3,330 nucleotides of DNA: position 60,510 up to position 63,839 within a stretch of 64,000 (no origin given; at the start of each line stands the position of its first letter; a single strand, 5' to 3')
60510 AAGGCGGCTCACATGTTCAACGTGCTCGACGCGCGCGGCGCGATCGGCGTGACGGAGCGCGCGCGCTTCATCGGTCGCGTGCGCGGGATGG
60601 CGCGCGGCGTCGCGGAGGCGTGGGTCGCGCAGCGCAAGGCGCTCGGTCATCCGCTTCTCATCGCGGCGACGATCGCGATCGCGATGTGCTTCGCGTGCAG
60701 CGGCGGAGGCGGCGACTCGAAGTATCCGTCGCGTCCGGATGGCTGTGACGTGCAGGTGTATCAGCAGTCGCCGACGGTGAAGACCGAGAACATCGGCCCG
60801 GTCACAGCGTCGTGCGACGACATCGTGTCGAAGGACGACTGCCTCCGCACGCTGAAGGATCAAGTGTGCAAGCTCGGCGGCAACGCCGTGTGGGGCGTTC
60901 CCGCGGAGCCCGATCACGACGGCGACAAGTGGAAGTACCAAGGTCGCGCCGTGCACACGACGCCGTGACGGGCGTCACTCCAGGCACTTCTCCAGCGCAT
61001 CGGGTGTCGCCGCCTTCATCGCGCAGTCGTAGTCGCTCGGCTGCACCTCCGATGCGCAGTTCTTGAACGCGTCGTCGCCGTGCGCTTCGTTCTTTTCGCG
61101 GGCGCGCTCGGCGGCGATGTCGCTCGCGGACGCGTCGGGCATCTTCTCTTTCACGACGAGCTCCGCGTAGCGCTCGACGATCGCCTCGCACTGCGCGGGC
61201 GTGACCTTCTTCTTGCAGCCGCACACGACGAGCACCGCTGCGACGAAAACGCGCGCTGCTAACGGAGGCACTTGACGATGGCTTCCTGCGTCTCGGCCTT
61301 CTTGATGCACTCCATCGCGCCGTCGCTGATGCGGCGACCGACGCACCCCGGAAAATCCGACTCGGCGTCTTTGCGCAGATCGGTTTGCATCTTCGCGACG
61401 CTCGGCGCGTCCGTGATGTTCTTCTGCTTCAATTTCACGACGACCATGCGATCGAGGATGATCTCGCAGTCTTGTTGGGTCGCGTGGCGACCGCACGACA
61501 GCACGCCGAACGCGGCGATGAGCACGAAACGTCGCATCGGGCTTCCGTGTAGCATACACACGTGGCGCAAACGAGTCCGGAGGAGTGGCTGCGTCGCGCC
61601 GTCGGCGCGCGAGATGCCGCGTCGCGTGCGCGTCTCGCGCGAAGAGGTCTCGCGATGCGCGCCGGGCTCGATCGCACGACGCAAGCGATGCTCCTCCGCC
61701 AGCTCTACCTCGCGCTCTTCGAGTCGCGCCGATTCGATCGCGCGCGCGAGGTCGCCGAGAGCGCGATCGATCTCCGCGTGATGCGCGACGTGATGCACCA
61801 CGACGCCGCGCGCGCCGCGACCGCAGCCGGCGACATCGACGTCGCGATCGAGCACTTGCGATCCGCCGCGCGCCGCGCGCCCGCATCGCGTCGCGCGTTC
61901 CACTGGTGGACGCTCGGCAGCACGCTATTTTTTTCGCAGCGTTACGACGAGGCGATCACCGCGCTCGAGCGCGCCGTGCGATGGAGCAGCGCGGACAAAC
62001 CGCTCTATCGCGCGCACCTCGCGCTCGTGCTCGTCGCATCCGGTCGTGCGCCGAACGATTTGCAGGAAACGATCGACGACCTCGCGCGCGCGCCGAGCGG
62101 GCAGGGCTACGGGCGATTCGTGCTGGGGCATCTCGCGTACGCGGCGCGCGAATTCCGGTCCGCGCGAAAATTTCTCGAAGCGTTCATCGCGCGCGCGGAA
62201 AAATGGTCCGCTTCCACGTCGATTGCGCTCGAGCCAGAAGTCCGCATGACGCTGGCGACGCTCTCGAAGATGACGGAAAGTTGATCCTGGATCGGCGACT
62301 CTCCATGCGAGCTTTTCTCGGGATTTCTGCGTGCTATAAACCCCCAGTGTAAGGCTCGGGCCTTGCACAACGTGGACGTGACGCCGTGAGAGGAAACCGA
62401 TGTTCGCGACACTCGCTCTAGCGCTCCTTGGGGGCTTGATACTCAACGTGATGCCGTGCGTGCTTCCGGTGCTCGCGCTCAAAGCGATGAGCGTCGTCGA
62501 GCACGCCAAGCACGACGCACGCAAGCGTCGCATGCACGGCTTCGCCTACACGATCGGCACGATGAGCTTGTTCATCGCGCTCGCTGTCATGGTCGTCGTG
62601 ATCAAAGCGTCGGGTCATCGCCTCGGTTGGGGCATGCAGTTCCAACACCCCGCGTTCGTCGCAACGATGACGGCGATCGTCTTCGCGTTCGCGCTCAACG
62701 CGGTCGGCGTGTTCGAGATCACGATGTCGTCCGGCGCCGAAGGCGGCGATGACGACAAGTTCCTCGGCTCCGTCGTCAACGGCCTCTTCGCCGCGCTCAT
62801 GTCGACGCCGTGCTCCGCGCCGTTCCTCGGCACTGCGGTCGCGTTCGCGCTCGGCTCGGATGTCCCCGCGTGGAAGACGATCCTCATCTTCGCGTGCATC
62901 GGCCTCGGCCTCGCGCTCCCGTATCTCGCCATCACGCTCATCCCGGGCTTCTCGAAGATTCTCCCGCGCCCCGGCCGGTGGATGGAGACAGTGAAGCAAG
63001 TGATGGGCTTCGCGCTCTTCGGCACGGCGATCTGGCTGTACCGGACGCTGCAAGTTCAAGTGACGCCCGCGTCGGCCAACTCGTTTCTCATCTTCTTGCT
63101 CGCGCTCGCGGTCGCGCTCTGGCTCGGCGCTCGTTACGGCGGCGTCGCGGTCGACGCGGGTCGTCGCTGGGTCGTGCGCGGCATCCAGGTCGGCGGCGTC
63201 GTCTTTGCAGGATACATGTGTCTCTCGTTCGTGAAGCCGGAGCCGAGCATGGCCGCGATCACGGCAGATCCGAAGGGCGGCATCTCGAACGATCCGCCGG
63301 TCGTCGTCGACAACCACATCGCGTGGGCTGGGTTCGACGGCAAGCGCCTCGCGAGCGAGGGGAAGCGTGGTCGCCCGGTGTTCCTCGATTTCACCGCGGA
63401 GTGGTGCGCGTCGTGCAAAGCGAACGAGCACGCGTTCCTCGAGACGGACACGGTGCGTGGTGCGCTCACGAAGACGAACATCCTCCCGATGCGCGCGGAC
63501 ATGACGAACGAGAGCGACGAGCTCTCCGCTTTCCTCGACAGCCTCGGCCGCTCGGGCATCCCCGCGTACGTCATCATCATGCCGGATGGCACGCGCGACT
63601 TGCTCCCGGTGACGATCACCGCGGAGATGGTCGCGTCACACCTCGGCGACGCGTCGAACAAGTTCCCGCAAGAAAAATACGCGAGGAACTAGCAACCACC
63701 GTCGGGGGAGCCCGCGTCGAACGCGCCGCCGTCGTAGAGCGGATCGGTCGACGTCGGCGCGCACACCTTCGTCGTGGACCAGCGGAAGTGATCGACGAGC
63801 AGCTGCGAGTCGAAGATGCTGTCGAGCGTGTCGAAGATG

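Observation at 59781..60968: glyQ has no stop codon and runs in frame into a lipoprotein-like Cys-rich domain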

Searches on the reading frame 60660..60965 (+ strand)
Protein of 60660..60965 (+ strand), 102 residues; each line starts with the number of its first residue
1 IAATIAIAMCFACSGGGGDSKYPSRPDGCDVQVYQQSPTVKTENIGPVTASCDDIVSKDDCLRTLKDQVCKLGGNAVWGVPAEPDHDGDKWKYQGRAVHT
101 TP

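Call 4: search_protein_families(library=ncbifam, proteins=[window:60660-60965:+], max_evalue=0.01)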
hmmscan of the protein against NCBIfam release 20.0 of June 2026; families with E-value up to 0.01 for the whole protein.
window:60660-60965:+ (102 aa): 0 families

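Call 11: find_homologous_proteins(query=window:60660-60965:+, max_evalue=0.001)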
Query seq(102 aa) (102 aa): 18 proteins with E <= 0.001 among 18 candidates.
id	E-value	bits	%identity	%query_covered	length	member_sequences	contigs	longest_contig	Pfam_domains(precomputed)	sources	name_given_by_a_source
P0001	2.4e-43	165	74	92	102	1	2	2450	-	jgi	jgi:hypothetical protein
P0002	2.9e-41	158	71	94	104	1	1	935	-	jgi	jgi:hypothetical protein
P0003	7.8e-40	154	69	96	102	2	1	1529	-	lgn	-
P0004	8.4e-40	154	68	94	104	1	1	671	-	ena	-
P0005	1.3e-39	153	69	96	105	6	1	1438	-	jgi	-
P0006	3.0e-39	152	69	94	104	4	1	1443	-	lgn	-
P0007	6.3e-39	151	66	99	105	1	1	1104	-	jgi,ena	-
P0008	1.8e-38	149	66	94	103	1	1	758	-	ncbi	-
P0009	6.0e-38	148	70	80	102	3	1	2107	-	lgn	-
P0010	6.8e-38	147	64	100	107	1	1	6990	-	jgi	jgi:hypothetical protein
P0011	9.1e-37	144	64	94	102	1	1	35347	-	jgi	jgi:hypothetical protein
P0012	2.1e-36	143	65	94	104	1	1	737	-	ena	-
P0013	8.5e-35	137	67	90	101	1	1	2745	-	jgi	jgi:hypothetical protein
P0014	1.3e-34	137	65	82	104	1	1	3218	-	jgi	jgi:hypothetical protein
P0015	1.3e-33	134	61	94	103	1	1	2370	-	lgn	-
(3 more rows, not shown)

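Call 16: find_related_loci(query=A2, collection=metagenome_contigs, flank=4000)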
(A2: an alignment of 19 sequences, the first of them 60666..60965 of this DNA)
Query A2 (100 aa) in metagenome_contigs; peptide patterns used: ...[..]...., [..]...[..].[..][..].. (x = any residue, [..] = any of these).
228 stretches matched a pattern; 94 encode a relative of the query (tblastn E <= 1e-3); the best 80 are kept; 80 distinct loci.
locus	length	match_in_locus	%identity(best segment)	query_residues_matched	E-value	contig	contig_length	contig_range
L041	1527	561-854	70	5-100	2e-46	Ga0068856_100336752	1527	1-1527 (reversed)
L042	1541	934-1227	69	5-100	1e-45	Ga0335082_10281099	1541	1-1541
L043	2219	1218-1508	65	2-98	4e-44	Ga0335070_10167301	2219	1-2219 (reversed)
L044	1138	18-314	71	3-98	3e-45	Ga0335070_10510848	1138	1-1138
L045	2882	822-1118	67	1-98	2e-43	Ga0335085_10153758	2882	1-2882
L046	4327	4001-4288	67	3-98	1e-43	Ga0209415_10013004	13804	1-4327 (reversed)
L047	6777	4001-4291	68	5-99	9e-43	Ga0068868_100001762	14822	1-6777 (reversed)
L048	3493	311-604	67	5-100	7e-43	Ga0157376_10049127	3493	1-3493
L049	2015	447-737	68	5-99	7e-42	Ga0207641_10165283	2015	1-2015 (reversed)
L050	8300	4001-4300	67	1-100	5e-40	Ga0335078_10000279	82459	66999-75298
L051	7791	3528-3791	66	11-98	9e-40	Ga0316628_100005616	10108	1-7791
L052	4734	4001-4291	64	3-99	9e-39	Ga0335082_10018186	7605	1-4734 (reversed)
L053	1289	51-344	70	5-99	1e-39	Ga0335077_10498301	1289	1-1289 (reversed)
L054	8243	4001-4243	62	17-98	2e-32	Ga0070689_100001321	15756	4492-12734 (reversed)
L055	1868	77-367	55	3-98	4e-32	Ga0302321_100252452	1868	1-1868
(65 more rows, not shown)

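Call 23: find_homologous_proteins(query=A3, max_evalue=0.001)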
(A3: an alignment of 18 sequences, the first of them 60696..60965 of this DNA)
Query A3 (18 sequences) (90 aa, profile of the alignment): 863 proteins with E <= 0.001 among 6352 candidates; the best 120 are listed.
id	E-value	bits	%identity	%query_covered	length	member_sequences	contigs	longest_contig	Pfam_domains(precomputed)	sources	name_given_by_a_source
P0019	1.1e-52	194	68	98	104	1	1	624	-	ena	-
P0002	1.6e-52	194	76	99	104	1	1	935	-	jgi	jgi:hypothetical protein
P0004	2.0e-52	193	73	98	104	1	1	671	-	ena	-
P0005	5.0e-52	192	73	100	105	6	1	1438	-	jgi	-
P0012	6.5e-52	192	70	98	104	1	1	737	-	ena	-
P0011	1.5e-51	191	69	96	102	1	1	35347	-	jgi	jgi:hypothetical protein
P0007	2.3e-51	190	73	92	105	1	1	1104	-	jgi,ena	-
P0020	5.8e-51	189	71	99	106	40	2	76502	-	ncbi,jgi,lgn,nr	ncbi:MAG TPA: hypothetical protein VH054_20035 [Polyangiaceae bacterium]|jgi:uncharacterized protein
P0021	6.3e-51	189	71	99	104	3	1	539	-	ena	-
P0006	7.0e-51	188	72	97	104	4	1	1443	-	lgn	-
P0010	1.7e-50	187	71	93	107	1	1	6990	-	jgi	jgi:hypothetical protein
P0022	1.9e-50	187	66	93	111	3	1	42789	-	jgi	jgi:hypothetical protein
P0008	2.2e-50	187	71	97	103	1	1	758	-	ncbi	-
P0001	4.8e-50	186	78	98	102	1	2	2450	-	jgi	jgi:hypothetical protein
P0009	7.9e-50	185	70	91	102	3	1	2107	-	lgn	-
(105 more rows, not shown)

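Call 32: predict_structure(alignment_id=A4)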
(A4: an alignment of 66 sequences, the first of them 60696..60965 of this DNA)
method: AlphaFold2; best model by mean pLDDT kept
length: 90 residues; sequences in the alignment: 66
mean_pLDDT: 88.1   pTM: 0.74
mean pLDDT of the five models: 88.1, 87.5, 86.4, 86.3, 86.2
residues with pLDDT >= 90: 68; 70-90: 14; 50-70: 3; < 50: 5
segments of 3 or more residues with pLDDT < 50: 1-5
pLDDT, mean of each block of 10 residues (from residue 1): 53 90 92 93 93 94 93 93 92
secondary structure, 60 per line:
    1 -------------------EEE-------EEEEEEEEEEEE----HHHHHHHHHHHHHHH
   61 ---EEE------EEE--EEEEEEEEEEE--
elements in order: E20-22 E30-41 H46-60 E64-66 E73-75 E78-88

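Call 59: search_protein_families(library=pfam, alignment_id=A4, max_evalue=1)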
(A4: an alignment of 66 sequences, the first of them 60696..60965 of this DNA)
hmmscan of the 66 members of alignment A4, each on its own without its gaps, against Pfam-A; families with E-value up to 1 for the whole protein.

A. member 1, window:60696-60965:+ (90 aa): 1 family
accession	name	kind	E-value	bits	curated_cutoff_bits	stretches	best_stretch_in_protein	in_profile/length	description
PF13698.11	DUF4156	-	0.02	15.7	28.9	1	14-70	5-70/90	Domain of unknown function (DUF4156)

B. families by the number of members that match (of 66 scanned): 22 families
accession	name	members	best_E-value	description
PF13698.11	DUF4156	37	0.00011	Domain of unknown function (DUF4156)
PF01906.23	YbjQ_1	4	0.0087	Putative heavy-metal-binding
PF17873.7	Rep_1B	3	0.098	Replicase polyprotein 1ab regulatory domain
PF12912.12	N_NLPC_P60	2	0.11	NLPC_P60 stabilising domain, N term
PF09453.15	HIRA_B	2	0.11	HIRA B motif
PF12617.14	LdpA_C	2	0.15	Light dependent period A C-terminal domain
PF13580.11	SIS_2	1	0.012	SIS domain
PF24383.1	DUF7539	1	0.052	Family of unknown function (DUF7539)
PF19682.4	DUF6184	1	0.063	Family of unknown function (DUF6184)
PF09587.15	PGA_cap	1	0.064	Bacterial capsule synthesis protein PGA_cap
PF08139.17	LPAM_1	1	0.068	Prokaryotic membrane lipoprotein lipid attachment site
PF03612.19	EIIBC-GUT_N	1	0.079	Sorbitol phosphotransferase enzyme II N-terminus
PF14224.11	DUF4331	1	0.092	Domain of unknown function (DUF4331)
PF15480.11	DUF4640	1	0.11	Domain of unknown function (DUF4640)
PF20031.4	DUF6437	1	0.13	Family of unknown function (DUF6437)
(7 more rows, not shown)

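Call 67: fold_search(model_id=the predicted structure, library=pdb)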
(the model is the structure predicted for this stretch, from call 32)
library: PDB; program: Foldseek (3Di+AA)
matches with E <= 10: 75; with E <= 0.001: 0
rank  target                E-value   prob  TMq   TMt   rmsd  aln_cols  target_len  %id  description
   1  2l8y_MODEL_1_A        1.3e-03  1.00  0.65  0.57   5.6        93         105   16  Solution structure of the E. coli outer membrane protein RcsF (periplasmatic domain) (released 2011-04-06)
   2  1vr4_B                1.3e-03  1.00  0.50  0.54   4.6        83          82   17  Crystal Structure of MCSG TArget APC22750 from Bacillus cereus (released 2005-02-08)
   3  1y2i_A                5.3e-03  1.00  0.55  0.46   6.2       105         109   19  Crystal Structure of MCSG Target APC27401 from Shigella flexneri (released 2005-01-04)
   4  1vr4_E                6.1e-03  1.00  0.48  0.46   5.9        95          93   16  Crystal Structure of MCSG TArget APC22750 from Bacillus cereus (released 2005-02-08)
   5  1vr4_C                6.1e-03  0.99  0.46  0.42   6.5        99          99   15  Crystal Structure of MCSG TArget APC22750 from Bacillus cereus (released 2005-02-08)
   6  2y1b                  8.9e-03  1.00  0.62  0.65   2.9        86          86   15  Crystal structure of the E. coli outer membrane lipoprotein RcsF (released 2011-03-16)
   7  3qkb_C                1.0e-02  1.00  0.59  0.57   4.8        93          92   11  Crystal structure of a Protein with unknown function which belongs to Pfam DUF74 family (PEPE_0654) from Pediococcus p (released 2011-02-23)
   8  3qkb_B                1.0e-02  1.00  0.59  0.57   4.8        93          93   11  Crystal structure of a Protein with unknown function which belongs to Pfam DUF74 family (PEPE_0654) from Pediococcus p (released 2011-02-23)
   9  3qkb_A                1.0e-02  1.00  0.59  0.56   4.8        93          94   11  Crystal structure of a Protein with unknown function which belongs to Pfam DUF74 family (PEPE_0654) from Pediococcus p (released 2011-02-23)
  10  1vr4_A                1.0e-02  0.99  0.46  0.41   6.4       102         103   16  Crystal Structure of MCSG TArget APC22750 from Bacillus cereus (released 2005-02-08)
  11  9biy_B                2.6e-02  1.00  0.58  0.62   3.6        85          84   15  Crystal structure of the periplasmic domain of IgaA from Escherichia coli (released 2024-07-17)
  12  2jz7_MODEL_1_A        2.8e-02  1.00  0.57  0.62   3.1        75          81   16  Solution NMR structure of selenium-binding protein from Methanococcus Vannielii (released 2008-07-22)
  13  2jna_MODEL_1_A        8.1e-02  0.99  0.57  0.50   2.9        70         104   18  Solution NMR Structure of Salmonella typhimurium LT2 Secreted Protein STM0082: Northeast Structural Genomics C (released 2007-02-06)
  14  6t1w_C                1.0e-01  0.99  0.52  0.58   2.8        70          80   14  Structure of E. coli BamA in complex with lipoprotein RcsF (released 2020-05-13)
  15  6t1w_D                1.1e-01  0.98  0.52  0.57   2.8        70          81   14  Structure of E. coli BamA in complex with lipoprotein RcsF (released 2020-05-13)
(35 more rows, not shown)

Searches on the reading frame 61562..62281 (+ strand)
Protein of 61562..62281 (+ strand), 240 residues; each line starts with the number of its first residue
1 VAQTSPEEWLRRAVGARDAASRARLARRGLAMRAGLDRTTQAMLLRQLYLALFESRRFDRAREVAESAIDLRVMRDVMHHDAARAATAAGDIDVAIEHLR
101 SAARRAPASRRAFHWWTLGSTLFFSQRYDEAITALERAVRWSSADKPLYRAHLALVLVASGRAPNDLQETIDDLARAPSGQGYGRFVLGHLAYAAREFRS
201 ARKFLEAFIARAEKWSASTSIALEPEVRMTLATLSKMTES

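Call 6: search_protein_families(library=pfam, proteins=[window:61562-62281:+], max_evalue=0.01)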
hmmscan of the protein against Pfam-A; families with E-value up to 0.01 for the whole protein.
window:61562-62281:+ (240 aa): 11 families
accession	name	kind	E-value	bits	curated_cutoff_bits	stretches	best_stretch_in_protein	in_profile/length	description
PF07719.23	TPR_2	-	1.6e-10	40.7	27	1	115-140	4-29/34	Tetratricopeptide repeat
PF13181.12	TPR_8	-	2.1e-08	34.1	25.7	1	115-144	4-33/34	Tetratricopeptide repeat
PF13424.12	TPR_12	-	7.5e-08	32.9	30.1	1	78-141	5-74/77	Tetratricopeptide repeat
PF13428.12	TPR_14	-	1.2e-07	32.1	23.5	0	80-113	5-38/44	Tetratricopeptide repeat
PF14559.12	TPR_19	-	1.6e-07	32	25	1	87-153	2-65/68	Tetratricopeptide repeat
PF13432.12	TPR_16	-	3.6e-06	27.7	32.7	1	118-178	3-61/65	Tetratricopeptide repeat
PF12895.13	ANAPC3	-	0.00042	21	27.2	0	50-101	31-81/82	Anaphase-promoting complex, cyclosome, subunit 3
PF13174.12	TPR_6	-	0.00063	20.7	26.3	0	118-139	6-27/33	Tetratricopeptide repeat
PF23914.1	TPR_CcmH_CycH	-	0.0054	17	42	1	111-168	49-104/158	Cytochrome c-type biogenesis protein H TPR domain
PF13414.12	TPR_11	-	0.0068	16.5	26.8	0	121-143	3-25/42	TPR repeat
PF00515.34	TPR_1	-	0.0073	16.5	27.8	0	118-139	7-28/34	Tetratricopeptide repeat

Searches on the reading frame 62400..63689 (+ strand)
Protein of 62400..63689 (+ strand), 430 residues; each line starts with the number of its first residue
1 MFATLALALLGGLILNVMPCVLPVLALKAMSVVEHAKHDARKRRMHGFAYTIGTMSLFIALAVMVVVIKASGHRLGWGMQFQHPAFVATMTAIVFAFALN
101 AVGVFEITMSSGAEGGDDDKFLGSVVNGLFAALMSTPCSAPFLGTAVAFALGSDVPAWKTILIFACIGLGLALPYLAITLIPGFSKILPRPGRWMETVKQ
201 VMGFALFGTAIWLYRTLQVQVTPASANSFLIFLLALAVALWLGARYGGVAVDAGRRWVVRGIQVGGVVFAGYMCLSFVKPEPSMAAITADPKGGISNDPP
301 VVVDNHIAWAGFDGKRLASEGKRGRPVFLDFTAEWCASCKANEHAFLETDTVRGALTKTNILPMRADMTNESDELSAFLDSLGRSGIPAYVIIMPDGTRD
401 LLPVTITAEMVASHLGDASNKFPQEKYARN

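Call 6: search_protein_families(library=pfam, proteins=[window:62400-63689:+], max_evalue=0.01)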
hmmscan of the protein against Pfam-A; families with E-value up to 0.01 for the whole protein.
window:62400-63689:+ (430 aa): 4 families
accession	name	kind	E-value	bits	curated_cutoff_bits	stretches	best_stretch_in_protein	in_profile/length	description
PF02683.22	DsbD_TM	-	1.5e-21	77.2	27.1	1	3-215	3-216/219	Cytochrome C biogenesis protein transmembrane domain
PF13899.12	Thioredoxin_7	-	3.5e-13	49.9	27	1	318-395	11-83/83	Thioredoxin-like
PF13098.12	Thioredoxin_2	-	0.00049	20.8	27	1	322-398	3-85/104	Thioredoxin-like domain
PF00085.26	Thioredoxin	-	0.0064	16.9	23.5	0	325-346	19-40/103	Thioredoxin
